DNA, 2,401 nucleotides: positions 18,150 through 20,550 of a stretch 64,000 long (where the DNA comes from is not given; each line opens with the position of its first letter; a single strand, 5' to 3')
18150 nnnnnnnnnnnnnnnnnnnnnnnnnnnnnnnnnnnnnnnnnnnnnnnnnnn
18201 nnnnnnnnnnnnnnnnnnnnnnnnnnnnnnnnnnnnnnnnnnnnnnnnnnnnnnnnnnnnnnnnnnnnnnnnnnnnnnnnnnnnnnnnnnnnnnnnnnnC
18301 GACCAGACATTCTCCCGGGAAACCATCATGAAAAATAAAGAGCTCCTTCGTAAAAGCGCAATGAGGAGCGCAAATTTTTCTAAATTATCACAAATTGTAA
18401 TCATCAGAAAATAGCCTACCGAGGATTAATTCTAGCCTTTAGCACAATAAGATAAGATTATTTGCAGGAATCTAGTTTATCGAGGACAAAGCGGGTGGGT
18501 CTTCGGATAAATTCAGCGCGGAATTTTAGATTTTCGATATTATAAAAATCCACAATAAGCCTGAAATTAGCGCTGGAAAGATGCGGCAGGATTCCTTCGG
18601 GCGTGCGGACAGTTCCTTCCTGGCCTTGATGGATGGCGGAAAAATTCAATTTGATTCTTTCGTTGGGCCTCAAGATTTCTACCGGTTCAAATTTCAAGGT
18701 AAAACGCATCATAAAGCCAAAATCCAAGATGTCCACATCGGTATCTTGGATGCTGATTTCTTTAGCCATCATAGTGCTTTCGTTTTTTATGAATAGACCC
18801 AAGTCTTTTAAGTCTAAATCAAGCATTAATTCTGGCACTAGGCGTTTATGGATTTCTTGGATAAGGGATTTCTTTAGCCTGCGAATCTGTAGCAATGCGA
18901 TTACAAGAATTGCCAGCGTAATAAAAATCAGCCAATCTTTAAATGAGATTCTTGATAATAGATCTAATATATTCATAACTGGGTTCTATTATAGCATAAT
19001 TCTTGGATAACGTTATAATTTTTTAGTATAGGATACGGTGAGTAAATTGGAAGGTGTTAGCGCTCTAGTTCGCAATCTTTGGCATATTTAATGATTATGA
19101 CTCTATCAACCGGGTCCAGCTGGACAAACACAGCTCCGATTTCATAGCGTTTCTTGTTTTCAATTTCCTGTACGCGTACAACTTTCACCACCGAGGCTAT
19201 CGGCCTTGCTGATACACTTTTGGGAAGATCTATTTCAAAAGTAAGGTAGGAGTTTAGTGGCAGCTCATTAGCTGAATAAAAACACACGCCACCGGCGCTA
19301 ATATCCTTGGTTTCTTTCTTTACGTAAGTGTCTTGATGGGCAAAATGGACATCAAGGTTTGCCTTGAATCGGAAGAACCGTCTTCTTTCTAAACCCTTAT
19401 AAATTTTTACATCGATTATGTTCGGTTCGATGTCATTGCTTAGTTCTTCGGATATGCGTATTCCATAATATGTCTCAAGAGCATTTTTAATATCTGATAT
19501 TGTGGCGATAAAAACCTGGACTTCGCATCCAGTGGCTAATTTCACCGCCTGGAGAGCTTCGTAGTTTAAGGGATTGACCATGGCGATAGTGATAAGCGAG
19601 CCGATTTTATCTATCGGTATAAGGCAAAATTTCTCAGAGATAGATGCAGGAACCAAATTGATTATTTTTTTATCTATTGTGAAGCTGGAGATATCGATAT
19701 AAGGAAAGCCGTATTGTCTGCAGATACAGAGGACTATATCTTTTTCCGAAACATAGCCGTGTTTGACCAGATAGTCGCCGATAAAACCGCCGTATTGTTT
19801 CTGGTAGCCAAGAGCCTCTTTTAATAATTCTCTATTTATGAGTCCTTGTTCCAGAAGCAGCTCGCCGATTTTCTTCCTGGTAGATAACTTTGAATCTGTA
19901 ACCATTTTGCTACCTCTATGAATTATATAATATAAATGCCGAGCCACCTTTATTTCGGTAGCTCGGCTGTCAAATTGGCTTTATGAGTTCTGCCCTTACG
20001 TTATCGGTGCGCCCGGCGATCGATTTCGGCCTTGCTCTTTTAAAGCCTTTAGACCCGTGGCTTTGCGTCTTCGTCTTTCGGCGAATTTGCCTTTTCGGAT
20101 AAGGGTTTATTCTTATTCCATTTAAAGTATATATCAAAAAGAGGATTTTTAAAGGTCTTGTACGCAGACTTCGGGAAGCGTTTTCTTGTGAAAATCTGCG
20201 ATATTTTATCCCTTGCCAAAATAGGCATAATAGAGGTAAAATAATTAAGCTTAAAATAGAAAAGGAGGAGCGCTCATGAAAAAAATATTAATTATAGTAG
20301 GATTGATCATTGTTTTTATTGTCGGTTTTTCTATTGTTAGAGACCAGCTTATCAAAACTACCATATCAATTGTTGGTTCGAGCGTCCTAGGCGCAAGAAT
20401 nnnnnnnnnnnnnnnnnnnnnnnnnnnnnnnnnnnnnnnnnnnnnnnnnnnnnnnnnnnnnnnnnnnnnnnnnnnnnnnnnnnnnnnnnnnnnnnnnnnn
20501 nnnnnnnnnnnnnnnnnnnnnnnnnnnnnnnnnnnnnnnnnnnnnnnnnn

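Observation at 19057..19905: Stand-alone MshEN + PilZ protein combining two c-di-GMP-binding modules with no ATPase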

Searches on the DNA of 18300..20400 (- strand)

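Call 68: search_rna_families(source=window, start=18300, end=20400, threshold=evalue, max_evalue=5)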
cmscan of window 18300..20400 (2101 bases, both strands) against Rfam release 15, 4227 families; matches with E-value up to 5: 2.
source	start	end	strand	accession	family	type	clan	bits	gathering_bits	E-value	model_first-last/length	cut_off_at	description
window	19953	20100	-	RF03167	c-di-GMP-I-GGC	Cis-reg; riboswitch;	CL00126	63.2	59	4.7e-14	1-80/80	no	c-di-GMP-I-GGC riboswitch aptamer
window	19710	19969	-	RF00028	Intron_gpI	Intron;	-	15.5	50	0.71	1-253/253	no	Group I catalytic intron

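Call 70: search_rna_families(sources=[L005, L006, L013, L019, L069, L070, L071, L072], threshold=gathering)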
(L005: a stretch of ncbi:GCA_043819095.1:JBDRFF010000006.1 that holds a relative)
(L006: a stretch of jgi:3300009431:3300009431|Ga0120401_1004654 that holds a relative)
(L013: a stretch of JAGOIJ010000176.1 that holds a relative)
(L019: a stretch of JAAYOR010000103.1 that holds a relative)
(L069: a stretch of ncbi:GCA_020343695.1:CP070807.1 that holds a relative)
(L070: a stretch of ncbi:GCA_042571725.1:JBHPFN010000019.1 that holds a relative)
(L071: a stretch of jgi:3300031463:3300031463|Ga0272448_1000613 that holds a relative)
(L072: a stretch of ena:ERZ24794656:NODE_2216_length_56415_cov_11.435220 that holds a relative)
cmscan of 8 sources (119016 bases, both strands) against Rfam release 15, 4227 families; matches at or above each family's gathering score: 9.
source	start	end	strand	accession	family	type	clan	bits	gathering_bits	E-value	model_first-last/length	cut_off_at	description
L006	16968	19719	+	RF02541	LSU_rRNA_bacteria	Gene; rRNA;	CL00112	2509.9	50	0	1-2653/2925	3'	Bacterial large subunit ribosomal RNA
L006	14689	16278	+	RF00177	SSU_rRNA_bacteria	Gene; rRNA;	CL00111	1485.1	50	0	1-1533/1533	no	Bacterial small subunit ribosomal RNA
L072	7795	7949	+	RF01051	c-di-GMP-I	Cis-reg; riboswitch;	CL00126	69.2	35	3.2e-11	1-87/87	no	c-di-GMP-I riboswitch aptamer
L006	16600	16672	+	RF00005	tRNA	Gene; tRNA;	CL00001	66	29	7.2e-12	1-71/71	no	tRNA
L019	1641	1713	+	RF00005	tRNA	Gene; tRNA;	CL00001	66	29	7.5e-12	1-71/71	no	tRNA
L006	16444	16516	+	RF00005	tRNA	Gene; tRNA;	CL00001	63.7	29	3.1e-11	1-71/71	no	tRNA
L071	10986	11059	-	RF00005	tRNA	Gene; tRNA;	CL00001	60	29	3.3e-10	1-71/71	no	tRNA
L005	9766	9911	+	RF03167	c-di-GMP-I-GGC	Cis-reg; riboswitch;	CL00126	59.9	59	2.4e-11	1-80/80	no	c-di-GMP-I-GGC riboswitch aptamer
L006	9810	9944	+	RF03167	c-di-GMP-I-GGC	Cis-reg; riboswitch;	CL00126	59.8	59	2.5e-11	1-80/80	no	c-di-GMP-I-GGC riboswitch aptamer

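Call 80: search_rna_families(sources=[L069, L070, L071, L013, L019], threshold=evalue, max_evalue=0.5)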
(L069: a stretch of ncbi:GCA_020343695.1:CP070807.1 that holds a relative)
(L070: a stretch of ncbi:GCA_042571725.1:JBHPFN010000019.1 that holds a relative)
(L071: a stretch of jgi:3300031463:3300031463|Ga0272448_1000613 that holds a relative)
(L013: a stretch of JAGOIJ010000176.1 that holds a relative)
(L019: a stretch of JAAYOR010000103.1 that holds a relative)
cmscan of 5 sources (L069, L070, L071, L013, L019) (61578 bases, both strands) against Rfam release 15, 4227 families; matches with E-value up to 0.5: 6.
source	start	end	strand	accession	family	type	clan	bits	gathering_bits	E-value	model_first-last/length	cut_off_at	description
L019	1641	1713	+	RF00005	tRNA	Gene; tRNA;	CL00001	66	29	3.9e-12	1-71/71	no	tRNA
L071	10986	11059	-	RF00005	tRNA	Gene; tRNA;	CL00001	60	29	1.7e-10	1-71/71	no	tRNA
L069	20518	20576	+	RF02399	NsiR1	Gene; sRNA;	-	32.7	39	0.013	1-60/60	no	Nitrogen stress-induced RNA 1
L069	20488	20577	+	RF02397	sau-5971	Gene; sRNA;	-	31.6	90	0.14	1-96/96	no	Staphylococcus sRNA sau-5971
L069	20533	20643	-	RF00506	Thr_leader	Cis-reg; leader;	-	29.5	55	0.17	1-118/118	no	Threonine operon leader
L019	5264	5364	-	RF00223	IRES_Bip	Cis-reg; IRES;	-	24.8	40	0.0024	34-146/263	no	bip internal ribosome entry site (IRES)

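Call 94: search_rna_families(source=L072, start=7700, end=8050, threshold=evalue, max_evalue=0.01, show_alignments=1)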
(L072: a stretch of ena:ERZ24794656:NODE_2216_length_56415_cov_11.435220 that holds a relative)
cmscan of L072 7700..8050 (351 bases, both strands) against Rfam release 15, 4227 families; matches with E-value up to 0.01: 1.
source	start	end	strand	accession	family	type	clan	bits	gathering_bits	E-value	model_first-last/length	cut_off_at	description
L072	7795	7949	+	RF01051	c-di-GMP-I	Cis-reg; riboswitch;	CL00126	69.2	35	9.5e-14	1-87/87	no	c-di-GMP-I riboswitch aptamer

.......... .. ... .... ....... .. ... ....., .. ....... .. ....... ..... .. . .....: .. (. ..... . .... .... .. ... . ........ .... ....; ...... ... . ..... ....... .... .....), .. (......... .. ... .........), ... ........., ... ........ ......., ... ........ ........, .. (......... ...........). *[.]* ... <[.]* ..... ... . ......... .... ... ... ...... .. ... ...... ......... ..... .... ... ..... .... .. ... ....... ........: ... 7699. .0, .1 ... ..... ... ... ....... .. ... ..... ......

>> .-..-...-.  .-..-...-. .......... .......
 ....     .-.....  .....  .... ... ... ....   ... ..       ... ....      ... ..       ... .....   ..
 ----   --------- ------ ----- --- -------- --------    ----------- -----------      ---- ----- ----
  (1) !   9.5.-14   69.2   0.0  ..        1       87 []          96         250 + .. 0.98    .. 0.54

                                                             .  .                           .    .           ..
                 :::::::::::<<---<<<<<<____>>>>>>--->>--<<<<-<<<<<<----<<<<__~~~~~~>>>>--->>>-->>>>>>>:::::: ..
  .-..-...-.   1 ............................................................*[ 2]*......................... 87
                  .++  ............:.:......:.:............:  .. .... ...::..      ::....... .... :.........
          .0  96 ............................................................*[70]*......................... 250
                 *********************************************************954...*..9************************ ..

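Call 105: search_rna_families(sources=[L073, L074, L075], threshold=gathering)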
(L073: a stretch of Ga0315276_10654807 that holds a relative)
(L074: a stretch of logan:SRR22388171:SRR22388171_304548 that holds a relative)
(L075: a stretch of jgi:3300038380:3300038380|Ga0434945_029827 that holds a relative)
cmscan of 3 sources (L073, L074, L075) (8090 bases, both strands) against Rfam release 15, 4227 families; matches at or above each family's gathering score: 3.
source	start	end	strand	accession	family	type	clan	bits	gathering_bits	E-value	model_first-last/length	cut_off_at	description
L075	113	251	+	RF01051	c-di-GMP-I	Cis-reg; riboswitch;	CL00126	73.5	35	2e-13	1-87/87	no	c-di-GMP-I riboswitch aptamer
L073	73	183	-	RF01051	c-di-GMP-I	Cis-reg; riboswitch;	CL00126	68.9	35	2.6e-12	1-87/87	no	c-di-GMP-I riboswitch aptamer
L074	2806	2953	+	RF03167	c-di-GMP-I-GGC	Cis-reg; riboswitch;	CL00126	62.5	59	2.8e-13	1-80/80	no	c-di-GMP-I-GGC riboswitch aptamer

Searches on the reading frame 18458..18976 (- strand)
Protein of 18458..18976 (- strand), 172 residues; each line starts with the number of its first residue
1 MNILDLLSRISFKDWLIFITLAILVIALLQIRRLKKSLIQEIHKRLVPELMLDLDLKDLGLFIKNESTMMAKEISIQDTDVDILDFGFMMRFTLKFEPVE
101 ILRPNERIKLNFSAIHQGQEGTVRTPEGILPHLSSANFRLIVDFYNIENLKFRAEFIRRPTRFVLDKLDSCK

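Call 3: search_protein_families(library=pfam, proteins=[window:18458-18976:-], max_evalue=1)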
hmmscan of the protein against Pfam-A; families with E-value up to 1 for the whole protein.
window:18458-18976:- (172 aa): 0 families

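Call 4: search_protein_families(library=ncbifam, proteins=[window:18458-18976:-], max_evalue=1)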
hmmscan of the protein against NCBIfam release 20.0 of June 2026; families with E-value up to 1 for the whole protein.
window:18458-18976:- (172 aa): 0 families

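Call 64: find_homologous_proteins(query=window:18458-18976:-)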
Query window:18458-18976:- (172 aa): 6 proteins with E <= 0.001 among 62 candidates.
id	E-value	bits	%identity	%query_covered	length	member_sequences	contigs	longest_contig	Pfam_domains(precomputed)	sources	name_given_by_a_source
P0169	3.8e-99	347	94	100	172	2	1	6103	-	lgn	-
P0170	2.8e-85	302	81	100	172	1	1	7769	-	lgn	-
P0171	1.6e-83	297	82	97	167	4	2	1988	-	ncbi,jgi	-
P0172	5.9e-83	295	80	100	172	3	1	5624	-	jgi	-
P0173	9.0e-53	197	52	99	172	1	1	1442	-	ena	-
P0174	2.9e-39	153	45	99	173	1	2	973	-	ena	-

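Call 99: predict_structure(alignment_id=A5)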
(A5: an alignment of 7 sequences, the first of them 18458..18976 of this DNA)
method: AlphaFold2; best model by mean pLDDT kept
length: 172 residues; sequences in the alignment: 7
mean_pLDDT: 85.2   pTM: 0.71
mean pLDDT of the five models: 85.2, 83.9, 83.7, 82.2, 80.2
residues with pLDDT >= 90: 73; 70-90: 85; 50-70: 12; < 50: 2
segments of 3 or more residues with pLDDT < 50: none
pLDDT, mean of each block of 10 residues (from residue 1): 56 80 88 79 79 89 91 95 83 93 94 83 79 89 93 92 88 74
secondary structure, 60 per line:
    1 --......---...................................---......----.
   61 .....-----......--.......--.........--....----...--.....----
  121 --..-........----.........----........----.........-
elements in order: H3-8 H12-46 E50-55 E60-65 E71-76 E79-85 E88-96 E99-102 E107-109 E112-116 H126-133 E138-146 E151-158 E163-171

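Call 101: fold_search(model_id=the predicted structure, library=pdb)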
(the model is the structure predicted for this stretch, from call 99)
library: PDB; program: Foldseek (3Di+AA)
matches with E <= 10: 394; with E <= 0.001: 0
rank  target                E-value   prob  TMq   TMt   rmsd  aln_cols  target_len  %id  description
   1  2x6c                  2.2e-02  0.97  0.36  0.26  12.8       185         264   10  Potassium Channel from Magnetospirillum Magnetotacticum (released 2010-06-23)
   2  2wli_B                4.9e-02  0.82  0.29  0.21  10.5       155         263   11  POTASSIUM CHANNEL FROM MAGNETOSPIRILLUM MAGNETOTACTICUM (released 2010-06-09)
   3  1xl4_A                6.3e-02  0.69  0.28  0.19  10.6       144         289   12  Intermediate gating structure 1 of the inwardly rectifying K+ channel KirBac3.1 (released 2004-12-07)
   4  2wlj_A                7.8e-02  0.87  0.32  0.22  12.1       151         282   10  Potassium channel from Magnetospirillum magnetotacticum (released 2010-06-09)
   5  2wlj_B                8.2e-02  0.91  0.36  0.26  12.8       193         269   13  Potassium channel from Magnetospirillum magnetotacticum (released 2010-06-09)
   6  5k6m                  8.2e-02  0.54  0.25  0.07  12.9       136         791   11  Structure of a GH3 b-glIcosidase from cow rumen metagenome in complex with glucose (released 2016-10-05)
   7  6o9v_A                8.6e-02  0.93  0.38  0.26  12.9       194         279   12  KirBac3.1 mutant at a resolution of 3.1 Angstroms (released 2020-05-27)
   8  6o9v_B                8.6e-02  0.92  0.34  0.23  11.2       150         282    9  KirBac3.1 mutant at a resolution of 3.1 Angstroms (released 2020-05-27)
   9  2xsk                  9.6e-02  0.72  0.28  0.41   7.4       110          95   10  E. coli curli protein CsgC - SeCys (released 2010-12-29)
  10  1xl4_B                1.1e-01  0.84  0.32  0.22  12.3       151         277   10  Intermediate gating structure 1 of the inwardly rectifying K+ channel KirBac3.1 (released 2004-12-07)
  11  9nmt_A                1.1e-01  0.47  0.25  0.17  10.8       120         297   10  ML418 bound inwardly rectifying potassium channel Kir7.1 R162Q mutant (released 2026-01-28)
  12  2x6b                  1.1e-01  0.85  0.33  0.22  12.0       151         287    9  Potassium Channel from Magnetospirillum Magnetotacticum (released 2010-06-23)
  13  2iv9_A                1.2e-01  0.25  0.19  0.14  21.6       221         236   11  B2-appendage from AP2 in complex with Eps15 peptide (released 2007-03-13)
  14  7n9k                  1.4e-01  0.82  0.36  0.24  13.1       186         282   11  KirBac3.1 L124M mutant (released 2021-12-29)
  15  1r4x                  1.4e-01  0.35  0.22  0.15  12.7       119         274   10  Crystal Structure Analys of the Gamma-COPI Appendage domain (released 2003-10-28)
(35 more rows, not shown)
